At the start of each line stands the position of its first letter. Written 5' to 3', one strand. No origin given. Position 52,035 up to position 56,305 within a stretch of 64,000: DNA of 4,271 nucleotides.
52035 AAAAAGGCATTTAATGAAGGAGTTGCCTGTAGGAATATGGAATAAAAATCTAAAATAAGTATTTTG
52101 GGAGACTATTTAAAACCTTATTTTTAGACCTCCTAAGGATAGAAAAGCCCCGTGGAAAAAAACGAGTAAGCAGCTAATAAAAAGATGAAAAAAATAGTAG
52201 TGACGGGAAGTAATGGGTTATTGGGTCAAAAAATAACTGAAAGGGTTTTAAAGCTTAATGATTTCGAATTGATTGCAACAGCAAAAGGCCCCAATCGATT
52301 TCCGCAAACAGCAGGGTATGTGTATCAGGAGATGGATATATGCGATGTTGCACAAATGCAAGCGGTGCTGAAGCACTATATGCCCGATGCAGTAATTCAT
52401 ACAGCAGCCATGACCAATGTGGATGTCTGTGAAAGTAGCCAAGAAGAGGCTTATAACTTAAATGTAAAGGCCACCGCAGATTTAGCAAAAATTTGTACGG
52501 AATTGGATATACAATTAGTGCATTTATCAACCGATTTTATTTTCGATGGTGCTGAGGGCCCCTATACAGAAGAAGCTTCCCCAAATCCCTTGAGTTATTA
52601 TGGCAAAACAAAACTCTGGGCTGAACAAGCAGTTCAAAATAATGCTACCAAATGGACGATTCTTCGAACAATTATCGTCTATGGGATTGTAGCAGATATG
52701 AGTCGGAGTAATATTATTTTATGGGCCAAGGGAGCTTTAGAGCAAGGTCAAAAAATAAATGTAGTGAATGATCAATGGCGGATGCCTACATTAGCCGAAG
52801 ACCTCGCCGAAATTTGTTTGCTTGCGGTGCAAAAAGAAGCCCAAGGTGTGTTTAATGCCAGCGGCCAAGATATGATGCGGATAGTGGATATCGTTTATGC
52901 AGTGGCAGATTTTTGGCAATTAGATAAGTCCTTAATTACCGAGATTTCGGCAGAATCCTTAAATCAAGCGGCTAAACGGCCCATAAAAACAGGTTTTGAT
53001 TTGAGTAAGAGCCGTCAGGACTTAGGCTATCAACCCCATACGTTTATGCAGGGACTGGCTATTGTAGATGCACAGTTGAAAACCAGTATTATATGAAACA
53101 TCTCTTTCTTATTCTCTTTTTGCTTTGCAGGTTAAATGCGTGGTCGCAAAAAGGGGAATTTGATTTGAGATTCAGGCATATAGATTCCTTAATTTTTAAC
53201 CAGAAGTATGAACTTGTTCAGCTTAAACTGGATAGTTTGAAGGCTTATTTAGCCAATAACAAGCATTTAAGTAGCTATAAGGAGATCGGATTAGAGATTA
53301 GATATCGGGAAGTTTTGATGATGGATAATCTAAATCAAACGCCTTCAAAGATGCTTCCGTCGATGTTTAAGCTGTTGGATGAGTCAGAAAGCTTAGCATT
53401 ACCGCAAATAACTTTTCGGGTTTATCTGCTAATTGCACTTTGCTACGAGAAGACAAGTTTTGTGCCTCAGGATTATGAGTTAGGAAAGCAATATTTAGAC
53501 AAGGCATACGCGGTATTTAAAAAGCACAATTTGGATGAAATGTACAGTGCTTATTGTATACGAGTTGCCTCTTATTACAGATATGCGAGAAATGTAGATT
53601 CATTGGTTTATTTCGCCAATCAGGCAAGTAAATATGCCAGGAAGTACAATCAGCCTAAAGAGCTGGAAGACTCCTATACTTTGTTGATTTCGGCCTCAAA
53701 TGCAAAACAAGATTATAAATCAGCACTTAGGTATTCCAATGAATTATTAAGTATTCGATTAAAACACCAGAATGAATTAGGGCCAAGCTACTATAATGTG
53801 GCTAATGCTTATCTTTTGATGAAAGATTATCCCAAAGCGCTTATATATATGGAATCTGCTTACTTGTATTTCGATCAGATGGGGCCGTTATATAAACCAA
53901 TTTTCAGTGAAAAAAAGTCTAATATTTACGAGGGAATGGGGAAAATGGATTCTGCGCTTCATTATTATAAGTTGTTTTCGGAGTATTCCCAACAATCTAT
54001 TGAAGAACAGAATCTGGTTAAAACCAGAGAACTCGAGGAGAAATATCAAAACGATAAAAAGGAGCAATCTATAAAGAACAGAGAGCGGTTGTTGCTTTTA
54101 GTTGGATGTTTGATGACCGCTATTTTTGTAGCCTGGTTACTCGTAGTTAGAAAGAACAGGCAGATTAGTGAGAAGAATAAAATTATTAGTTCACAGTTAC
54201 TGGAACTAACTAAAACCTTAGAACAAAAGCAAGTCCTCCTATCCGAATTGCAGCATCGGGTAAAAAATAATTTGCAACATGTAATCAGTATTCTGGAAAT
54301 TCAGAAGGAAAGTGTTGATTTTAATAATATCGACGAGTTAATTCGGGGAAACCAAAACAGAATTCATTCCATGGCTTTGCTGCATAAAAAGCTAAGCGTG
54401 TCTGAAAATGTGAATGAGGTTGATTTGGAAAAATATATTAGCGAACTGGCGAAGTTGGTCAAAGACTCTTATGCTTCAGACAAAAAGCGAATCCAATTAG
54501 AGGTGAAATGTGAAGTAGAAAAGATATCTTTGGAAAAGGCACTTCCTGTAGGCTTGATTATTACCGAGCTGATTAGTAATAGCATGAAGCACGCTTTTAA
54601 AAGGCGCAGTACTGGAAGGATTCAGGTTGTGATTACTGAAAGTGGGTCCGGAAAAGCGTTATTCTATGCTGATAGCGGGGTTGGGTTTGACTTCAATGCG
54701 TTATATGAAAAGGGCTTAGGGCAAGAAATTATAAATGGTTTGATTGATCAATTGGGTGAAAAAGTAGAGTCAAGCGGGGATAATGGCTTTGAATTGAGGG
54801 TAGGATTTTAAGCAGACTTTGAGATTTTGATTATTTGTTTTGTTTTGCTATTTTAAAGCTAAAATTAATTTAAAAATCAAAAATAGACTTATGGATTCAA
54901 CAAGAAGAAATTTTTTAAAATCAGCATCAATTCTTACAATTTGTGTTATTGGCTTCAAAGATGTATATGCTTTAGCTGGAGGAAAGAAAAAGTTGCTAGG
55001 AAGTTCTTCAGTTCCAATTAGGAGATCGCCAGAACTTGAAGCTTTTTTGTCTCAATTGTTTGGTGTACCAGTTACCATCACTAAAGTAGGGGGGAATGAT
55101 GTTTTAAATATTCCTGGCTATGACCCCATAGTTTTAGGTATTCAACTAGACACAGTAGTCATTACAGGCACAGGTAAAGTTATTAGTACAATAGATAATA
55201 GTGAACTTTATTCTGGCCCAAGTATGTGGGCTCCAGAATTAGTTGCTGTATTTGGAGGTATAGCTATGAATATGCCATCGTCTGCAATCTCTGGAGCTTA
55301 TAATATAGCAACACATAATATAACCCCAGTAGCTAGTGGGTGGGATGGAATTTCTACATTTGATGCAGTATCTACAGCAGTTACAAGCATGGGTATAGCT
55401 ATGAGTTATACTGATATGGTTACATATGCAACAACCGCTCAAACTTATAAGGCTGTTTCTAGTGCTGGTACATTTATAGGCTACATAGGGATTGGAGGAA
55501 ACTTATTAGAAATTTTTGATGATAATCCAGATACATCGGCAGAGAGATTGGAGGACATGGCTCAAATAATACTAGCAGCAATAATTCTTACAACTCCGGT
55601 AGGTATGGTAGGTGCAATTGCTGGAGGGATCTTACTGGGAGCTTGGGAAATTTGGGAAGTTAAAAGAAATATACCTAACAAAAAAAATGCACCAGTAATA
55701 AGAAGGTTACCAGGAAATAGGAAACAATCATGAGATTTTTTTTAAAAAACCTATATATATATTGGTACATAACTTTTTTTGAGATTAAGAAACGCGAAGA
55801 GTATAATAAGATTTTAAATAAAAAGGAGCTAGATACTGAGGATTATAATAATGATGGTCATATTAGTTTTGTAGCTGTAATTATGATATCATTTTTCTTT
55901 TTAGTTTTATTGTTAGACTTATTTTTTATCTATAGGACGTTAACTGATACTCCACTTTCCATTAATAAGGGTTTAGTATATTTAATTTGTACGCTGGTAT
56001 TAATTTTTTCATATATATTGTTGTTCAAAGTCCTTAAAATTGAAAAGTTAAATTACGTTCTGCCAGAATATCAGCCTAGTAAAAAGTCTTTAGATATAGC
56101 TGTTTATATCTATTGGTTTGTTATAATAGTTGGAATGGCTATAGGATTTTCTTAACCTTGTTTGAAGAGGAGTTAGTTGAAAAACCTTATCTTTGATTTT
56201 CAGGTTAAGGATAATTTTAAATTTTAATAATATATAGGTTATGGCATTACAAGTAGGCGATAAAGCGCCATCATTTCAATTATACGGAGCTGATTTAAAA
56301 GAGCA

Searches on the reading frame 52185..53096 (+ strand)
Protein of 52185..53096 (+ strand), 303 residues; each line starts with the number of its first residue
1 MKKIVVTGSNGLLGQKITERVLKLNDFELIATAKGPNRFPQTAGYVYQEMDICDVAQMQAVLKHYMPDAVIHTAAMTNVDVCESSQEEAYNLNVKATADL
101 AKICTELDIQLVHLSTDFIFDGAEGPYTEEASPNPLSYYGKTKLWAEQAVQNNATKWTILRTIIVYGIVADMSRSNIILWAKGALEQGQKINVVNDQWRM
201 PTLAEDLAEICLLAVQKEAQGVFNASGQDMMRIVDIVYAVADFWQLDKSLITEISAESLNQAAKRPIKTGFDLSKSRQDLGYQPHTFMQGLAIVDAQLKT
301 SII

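Call 7: search_protein_families(library=pfam, proteins=[window:52185-53096:+])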
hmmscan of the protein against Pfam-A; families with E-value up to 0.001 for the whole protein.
window:52185-53096:+ (303 aa): 7 families
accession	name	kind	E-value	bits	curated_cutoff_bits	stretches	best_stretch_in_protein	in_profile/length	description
PF04321.23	RmlD_sub_bind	-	8.6e-66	222.4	27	1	3-292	2-279/287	RmlD substrate binding domain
PF01370.27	Epimerase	-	2.2e-30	106.3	20.9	1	4-224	1-238/240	NAD dependent epimerase/dehydratase family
PF16363.11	GDP_Man_Dehyd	-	8.4e-17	62.1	27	1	42-287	51-324/332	GDP-mannose 4,6 dehydratase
PF02719.21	Polysacc_synt_2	-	8.3e-16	58.4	20.2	1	4-244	1-247/293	Polysaccharide biosynthesis protein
PF01073.25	3Beta_HSD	-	6.9e-13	48.7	22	1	5-217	1-231/280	3-beta hydroxysteroid dehydrogenase/isomerase family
PF07993.18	NAD_binding_4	-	1.2e-09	38.2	20.1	1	68-167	90-209/258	Male sterility protein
PF13460.12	NAD_binding_10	-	1.1e-08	35.6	27.2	1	8-162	1-143/184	NAD(P)H-binding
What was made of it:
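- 52185..53096 (+): RmlD-like SDR reductase gene. Its stop overlaps the start of a HisKA_2/TPR kinase gene (53093-54811). Pfam RmlD_sub_bind, E = 9e-66 (call 7).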

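Call 12: find_encoding_contigs(protein=window:52185-53096:+, flank=4000, max_places=10)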
Protein window:52185-53096:+ (303 aa): 1 contig read that carries it; 1 place shown.
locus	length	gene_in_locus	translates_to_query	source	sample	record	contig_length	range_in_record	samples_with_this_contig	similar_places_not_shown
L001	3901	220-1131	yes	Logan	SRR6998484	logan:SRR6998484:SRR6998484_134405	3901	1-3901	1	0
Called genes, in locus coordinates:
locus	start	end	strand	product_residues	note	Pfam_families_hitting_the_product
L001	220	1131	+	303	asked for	PF01073:3Beta_HSD, PF01370:Epimerase, PF02719:Polysacc_synt_2, PF04321:RmlD_sub_bind, PF13460:NAD_binding_10, PF16363:GDP_Man_Dehyd, PF07993:NAD_binding_4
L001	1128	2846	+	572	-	PF07536:HWE_HK (weak), PF07568:HisKA_2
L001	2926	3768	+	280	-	-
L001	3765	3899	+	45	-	?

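Call 17: find_homologous_proteins(query=window:52185-53096:+, max_evalue=1e-60)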
Query window:52185-53096:+ (303 aa): 7986 proteins with E <= 1e-60 among 8000 candidates; the best 120 are listed.
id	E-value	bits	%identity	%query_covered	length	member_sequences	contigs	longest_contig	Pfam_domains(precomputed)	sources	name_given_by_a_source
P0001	1.6e-197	672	100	100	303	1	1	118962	PF04321.24,PF16363.12,PF02719.22,PF01073.26,PF07993.19,PF13460.13,PF01370.28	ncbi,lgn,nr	ncbi:MAG: SDR family oxidoreductase [Pedobacter sp.]|nr:MAG: SDR family oxidoreductase [Pedobacter s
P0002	2.2e-159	547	82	99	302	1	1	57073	PF04321.24,PF16363.12,PF02719.22,PF01073.26,PF07993.19,PF13460.13,PF01370.28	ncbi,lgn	-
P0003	1.1e-136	473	69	98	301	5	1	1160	PF04321.24,PF16363.12,PF02719.22,PF01073.26,PF07993.19,PF13460.13,PF01370.28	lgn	-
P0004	3.7e-135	468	67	99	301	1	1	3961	PF04321.24,PF16363.12,PF02719.22,PF01073.26,PF07993.19,PF13460.13,PF01370.28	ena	-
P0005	7.8e-135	467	69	99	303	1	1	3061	PF04321.24,PF16363.12,PF02719.22,PF01073.26,PF07993.19,PF13460.13,PF01370.28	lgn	-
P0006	2.8e-134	465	69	99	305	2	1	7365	PF04321.24,PF16363.12,PF02719.22,PF01073.26,PF07993.19,PF13460.13,PF01370.28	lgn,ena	-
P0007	3.2e-134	465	67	98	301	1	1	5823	PF04321.24,PF16363.12,PF02719.22,PF01073.26,PF07993.19,PF13460.13,PF01370.28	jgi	jgi:dTDP-4-dehydrorhamnose reductase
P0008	7.5e-134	463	71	99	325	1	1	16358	PF04321.24,PF16363.12,PF02719.22,PF01073.26,PF07993.19,PF13460.13,PF01370.28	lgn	-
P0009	1.2e-133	463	68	99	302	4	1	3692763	PF04321.24,PF16363.12,PF02719.22,PF01073.26,PF07993.19,PF13460.13,PF01370.28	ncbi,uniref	ncbi:SDR family oxidoreductase [Pedobacter sp. UC225_61]|uniref:SDR family oxidoreductase n=1 Tax=Pe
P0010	2.5e-133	462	68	99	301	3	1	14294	PF04321.24,PF16363.12,PF02719.22,PF01073.26,PF07993.19,PF13460.13,PF01370.28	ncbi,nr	ncbi:MAG: SDR family oxidoreductase [Sphingobacteriaceae bacterium]|nr:SDR family oxidoreductase [Sp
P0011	2.9e-133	461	66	99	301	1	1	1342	PF04321.24,PF16363.12,PF02719.22,PF01073.26,PF07993.19,PF13460.13,PF01370.28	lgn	-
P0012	3.3e-133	461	69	99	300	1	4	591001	PF04321.24,PF16363.12,PF02719.22,PF01073.26,PF07993.19,PF13460.13,PF01370.28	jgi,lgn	-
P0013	3.4e-133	461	68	99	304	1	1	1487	PF04321.24,PF16363.12,PF02719.22,PF01073.26,PF07993.19,PF13460.13,PF01370.28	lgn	-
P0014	3.8e-133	461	69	99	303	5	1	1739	PF04321.24,PF16363.12,PF02719.22,PF01073.26,PF07993.19,PF13460.13,PF01370.28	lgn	-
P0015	4.8e-133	461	68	99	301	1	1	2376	PF04321.24,PF16363.12,PF02719.22,PF01073.26,PF07993.19,PF13460.13,PF01370.28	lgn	-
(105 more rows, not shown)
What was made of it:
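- The source is a MAG (call 17).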

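Call 18: find_encoding_contigs(protein=P0002, flank=6000, max_places=5)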
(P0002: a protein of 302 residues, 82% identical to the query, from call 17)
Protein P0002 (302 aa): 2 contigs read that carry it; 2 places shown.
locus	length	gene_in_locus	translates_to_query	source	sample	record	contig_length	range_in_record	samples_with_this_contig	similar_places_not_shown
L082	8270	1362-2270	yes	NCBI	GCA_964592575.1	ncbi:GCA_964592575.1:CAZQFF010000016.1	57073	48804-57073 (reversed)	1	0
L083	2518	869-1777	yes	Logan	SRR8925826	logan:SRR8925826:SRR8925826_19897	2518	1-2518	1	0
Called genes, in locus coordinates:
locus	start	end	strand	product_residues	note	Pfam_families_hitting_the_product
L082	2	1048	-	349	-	?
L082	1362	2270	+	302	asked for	PF01073:3Beta_HSD, PF01370:Epimerase, PF02719:Polysacc_synt_2, PF04321:RmlD_sub_bind, PF13460:NAD_binding_10 (weak), PF16363:GDP_Man_Dehyd, PF07993:NAD_binding_4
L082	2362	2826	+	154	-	PF00578:AhpC-TSA, PF08534:Redoxin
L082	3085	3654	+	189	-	PF00406:ADK, PF13238:AAA_18 (weak), PF13671:AAA_33, PF13207:AAA_17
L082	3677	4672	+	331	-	PF01018:GTP1_OBG, PF01926:MMR_HSR1, PF02421:FeoB_N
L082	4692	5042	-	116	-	PF00892:EamA, PF10639:TMEM234 (weak)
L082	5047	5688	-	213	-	PF12710:HAD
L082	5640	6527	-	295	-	PF01040:UbiA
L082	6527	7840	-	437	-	-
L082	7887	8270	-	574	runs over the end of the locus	PF02543:Carbam_trans_N, PF00814:TsaD (faint), PF16861:Carbam_trans_C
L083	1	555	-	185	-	?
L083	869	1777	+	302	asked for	PF01073:3Beta_HSD, PF01370:Epimerase, PF02719:Polysacc_synt_2, PF04321:RmlD_sub_bind, PF13460:NAD_binding_10 (weak), PF16363:GDP_Man_Dehyd, PF07993:NAD_binding_4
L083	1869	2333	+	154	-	PF00578:AhpC-TSA, PF08534:Redoxin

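Call 19: find_encoding_contigs(protein=P0008, flank=4000, max_places=3)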
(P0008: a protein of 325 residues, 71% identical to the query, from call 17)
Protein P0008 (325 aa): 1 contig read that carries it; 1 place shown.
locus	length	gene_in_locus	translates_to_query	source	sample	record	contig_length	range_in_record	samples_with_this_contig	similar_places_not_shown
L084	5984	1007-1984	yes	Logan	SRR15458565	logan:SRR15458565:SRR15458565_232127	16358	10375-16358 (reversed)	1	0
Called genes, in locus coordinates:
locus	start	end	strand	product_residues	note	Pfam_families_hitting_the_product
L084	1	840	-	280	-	?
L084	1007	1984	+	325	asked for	PF01073:3Beta_HSD, PF01370:Epimerase, PF02719:Polysacc_synt_2, PF04321:RmlD_sub_bind, PF16363:GDP_Man_Dehyd, PF13460:NAD_binding_10, PF07993:NAD_binding_4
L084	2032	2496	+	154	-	PF00578:AhpC-TSA, PF08534:Redoxin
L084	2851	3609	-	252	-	PF00072:Response_reg, PF04397:LytTR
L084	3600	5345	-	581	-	PF06580:His_kinase, PF02518:HATPase_c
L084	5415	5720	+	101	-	-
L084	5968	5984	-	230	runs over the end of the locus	PF00072:Response_reg, PF00486:Trans_reg_C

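Call 67: search_protein_families(library=ncbifam, proteins=[window:52185-53096:+], max_evalue=0.1)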
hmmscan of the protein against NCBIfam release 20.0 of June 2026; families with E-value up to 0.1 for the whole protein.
window:52185-53096:+ (303 aa): 29 families (the best 25 are shown)
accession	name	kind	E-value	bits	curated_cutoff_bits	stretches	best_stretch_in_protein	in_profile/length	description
TIGR01214.1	rmlD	equivalog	2e-63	214.2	224.05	1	3-291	1-278/285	dTDP-4-dehydrorhamnose reductase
NF007440.0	PRK09987.1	equivalog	8.5e-27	94.2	308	1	52-217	40-202/299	dTDP-4-dehydrorhamnose reductase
TIGR01179.1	galE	equivalog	9.5e-16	57.5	262.3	1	3-161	1-172/332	UDP-glucose 4-epimerase GalE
NF042423.1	oxyalk_red_Shew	equivalog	1.8e-14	53.6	580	1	2-156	9-162/331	2-alkyl-3-oxoalkanoate reductase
TIGR01181.1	dTDP_gluc_dehyt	equivalog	2.5e-14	53.1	365.1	1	4-292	2-305/321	dTDP-glucose 4,6-dehydratase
TIGR02197.1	heptose_epim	equivalog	4.4e-12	45.8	274.6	1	4-246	1-262/316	ADP-glyceromanno-heptose 6-epimerase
TIGR03589.1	PseB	equivalog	8.6e-12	44.6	407.75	1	2-243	5-243/324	UDP-N-acetylglucosamine 4,6-dehydratase (inverting)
NF007490.0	PRK10084.1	subfamily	3.9e-09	35.9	649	1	3-102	2-109/361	dTDP-glucose 4,6-dehydratase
TIGR01746.1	Thioester-redct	subfamily_domain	2.7e-08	33.5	213.35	1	68-171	90-197/371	thioester reductase domain-containing protein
NF042422.1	oxyalk_red_OleD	equivalog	4.2e-08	32.9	580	1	3-152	2-152/329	2-alkyl-3-oxoalkanoate reductase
NF007956.0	PRK10675.1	subfamily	8.2e-08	31.7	394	1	47-159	54-172/338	UDP-glucose 4-epimerase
NF043036.1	ErythonDh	equivalog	1.2e-07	31.3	325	1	3-152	2-162/321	D-erythronate dehydrogenase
NF007582.0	PRK10217.1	equivalog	2.5e-07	30.1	698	1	1-86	1-94/355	dTDP-glucose 4,6-dehydratase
NF005539.0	PRK07201.1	equivalog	4.8e-07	28.9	549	1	4-167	3-179/657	SDR family oxidoreductase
TIGR03466.1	HpnA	hypoth_equivalog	1.2e-06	27.6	367.65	1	3-159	2-159/327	hopanoid-associated sugar epimerase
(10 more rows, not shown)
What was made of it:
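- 52185..53096 (+): TIGR01214 scores just below its cut-off (call 67).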

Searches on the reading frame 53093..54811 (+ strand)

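Call 7: search_protein_families(library=pfam, proteins=[window:53093-54811:+])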
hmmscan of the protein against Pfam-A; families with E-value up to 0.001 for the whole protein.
window:53093-54811:+ (572 aa): 4 families
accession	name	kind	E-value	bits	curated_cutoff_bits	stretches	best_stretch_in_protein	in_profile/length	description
PF07568.18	HisKA_2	-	4.3e-20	72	22.3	1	385-460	1-76/76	Histidine kinase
PF07536.20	HWE_HK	-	3.8e-06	28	22.8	1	385-459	1-72/83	HWE histidine kinase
PF13424.12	TPR_12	-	4.3e-05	24.1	30.1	1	198-257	9-72/77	Tetratricopeptide repeat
PF13581.12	HATPase_c_2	-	0.00016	22.1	27.4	1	476-566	22-121/127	Histidine kinase-like ATPase domain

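Call 67: search_protein_families(library=ncbifam, proteins=[window:53093-54811:+], max_evalue=0.1)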
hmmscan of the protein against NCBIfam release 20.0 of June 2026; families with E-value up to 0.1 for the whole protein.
window:53093-54811:+ (572 aa): 6 families
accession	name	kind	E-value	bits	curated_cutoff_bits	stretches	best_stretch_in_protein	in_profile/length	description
NF051872.1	HisKinPhyk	equivalog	1.3e-26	93.3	750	1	365-559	329-521/537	sensor histidine kinase PhyK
NF052306.1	BluLightHisKinLov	equivalog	9.9e-13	47.6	450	1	376-565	145-325/334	blue-light-activated histidine kinase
NF010077.0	PRK13559.1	subfamily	3.7e-12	45.8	361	1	375-554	166-338/364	hypothetical protein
NF003144.0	PRK04069.1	equivalog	0.00045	19.7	145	1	488-540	45-97/161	anti-sigma B factor RsbW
TIGR01924.1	rsbW_low_gc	equivalog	0.03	13.7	155.05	1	488-539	45-96/159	anti-sigma B factor RsbW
TIGR01925.2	spIIAB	equivalog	0.039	13.8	135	0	480-532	32-84/137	anti-sigma F factor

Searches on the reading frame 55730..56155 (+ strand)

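Call 7: search_protein_families(library=pfam, proteins=[window:55730-56155:+])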
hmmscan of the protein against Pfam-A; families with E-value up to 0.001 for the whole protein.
window:55730-56155:+ (141 aa): 1 family
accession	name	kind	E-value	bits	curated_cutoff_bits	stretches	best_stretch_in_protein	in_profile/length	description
PF14995.11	TMEM107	-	0.00089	20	26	1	19-97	20-97/123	Transmembrane protein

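Call 67: search_protein_families(library=ncbifam, proteins=[window:55730-56155:+], max_evalue=0.1)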
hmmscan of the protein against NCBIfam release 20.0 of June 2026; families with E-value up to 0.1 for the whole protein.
window:55730-56155:+ (141 aa): 2 families
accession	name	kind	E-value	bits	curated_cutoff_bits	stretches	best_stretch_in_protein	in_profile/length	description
NF046000.1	MAG1210_fam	subfamily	0.033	12.8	275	1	23-106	39-122/550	MAG1210 family protein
NF038219.1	IcmV_IVB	equivalog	0.037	14.1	100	1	20-113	49-140/149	type IVB secretion system protein IcmV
